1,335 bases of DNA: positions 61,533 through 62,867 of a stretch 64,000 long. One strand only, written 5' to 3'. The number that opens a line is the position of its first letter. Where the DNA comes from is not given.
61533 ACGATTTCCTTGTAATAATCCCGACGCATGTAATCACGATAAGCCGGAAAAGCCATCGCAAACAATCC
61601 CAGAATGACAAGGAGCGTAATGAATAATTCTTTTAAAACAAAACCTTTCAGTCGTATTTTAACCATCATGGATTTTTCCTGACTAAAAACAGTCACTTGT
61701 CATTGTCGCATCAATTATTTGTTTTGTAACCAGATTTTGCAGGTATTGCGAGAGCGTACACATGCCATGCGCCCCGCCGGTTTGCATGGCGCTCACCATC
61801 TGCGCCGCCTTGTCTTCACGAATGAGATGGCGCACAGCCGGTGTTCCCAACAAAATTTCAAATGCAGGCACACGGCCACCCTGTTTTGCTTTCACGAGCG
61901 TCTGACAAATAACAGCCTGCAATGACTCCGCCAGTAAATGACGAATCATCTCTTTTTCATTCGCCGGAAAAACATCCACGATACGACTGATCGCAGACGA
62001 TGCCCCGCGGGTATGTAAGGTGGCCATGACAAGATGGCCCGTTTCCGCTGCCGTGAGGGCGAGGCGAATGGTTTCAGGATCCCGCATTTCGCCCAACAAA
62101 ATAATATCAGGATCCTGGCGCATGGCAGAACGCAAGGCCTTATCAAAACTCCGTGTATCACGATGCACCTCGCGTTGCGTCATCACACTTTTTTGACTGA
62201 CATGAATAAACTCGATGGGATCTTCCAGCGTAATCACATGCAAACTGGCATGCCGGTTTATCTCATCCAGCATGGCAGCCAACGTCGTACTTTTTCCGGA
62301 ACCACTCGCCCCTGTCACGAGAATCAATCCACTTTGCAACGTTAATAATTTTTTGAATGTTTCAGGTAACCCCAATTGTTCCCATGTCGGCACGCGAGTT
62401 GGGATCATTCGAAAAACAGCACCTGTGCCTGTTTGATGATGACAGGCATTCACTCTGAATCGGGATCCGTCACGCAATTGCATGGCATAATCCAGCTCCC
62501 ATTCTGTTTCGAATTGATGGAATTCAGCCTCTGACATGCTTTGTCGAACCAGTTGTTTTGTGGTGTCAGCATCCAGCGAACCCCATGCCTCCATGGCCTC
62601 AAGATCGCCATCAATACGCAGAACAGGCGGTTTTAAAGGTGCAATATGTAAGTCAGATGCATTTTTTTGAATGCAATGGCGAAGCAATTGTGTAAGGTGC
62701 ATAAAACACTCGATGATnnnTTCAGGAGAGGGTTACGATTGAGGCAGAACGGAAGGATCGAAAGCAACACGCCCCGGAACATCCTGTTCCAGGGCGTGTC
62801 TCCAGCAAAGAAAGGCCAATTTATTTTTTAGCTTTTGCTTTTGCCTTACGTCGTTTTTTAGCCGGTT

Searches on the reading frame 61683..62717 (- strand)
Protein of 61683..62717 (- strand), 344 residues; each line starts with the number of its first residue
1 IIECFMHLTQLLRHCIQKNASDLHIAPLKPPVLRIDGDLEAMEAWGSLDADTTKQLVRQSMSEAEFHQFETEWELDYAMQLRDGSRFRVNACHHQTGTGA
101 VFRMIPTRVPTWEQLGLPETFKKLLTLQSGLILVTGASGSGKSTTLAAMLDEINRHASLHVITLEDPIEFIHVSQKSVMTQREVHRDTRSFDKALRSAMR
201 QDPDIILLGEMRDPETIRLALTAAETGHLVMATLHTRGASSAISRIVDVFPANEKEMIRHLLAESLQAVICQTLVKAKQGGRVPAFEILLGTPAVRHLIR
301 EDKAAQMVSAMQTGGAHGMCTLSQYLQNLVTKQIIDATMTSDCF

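Call 23: search_protein_families(library=pfam, proteins=[window:61683-62717:-], max_evalue=0.00001)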
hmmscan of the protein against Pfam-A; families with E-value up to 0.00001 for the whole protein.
window:61683-62717:- (344 aa): 1 family
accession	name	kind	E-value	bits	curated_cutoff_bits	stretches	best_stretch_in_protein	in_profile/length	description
PF00437.27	T2SSE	-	2.2e-47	161.9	24.9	1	8-276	12-279/370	Type II/IV secretion system protein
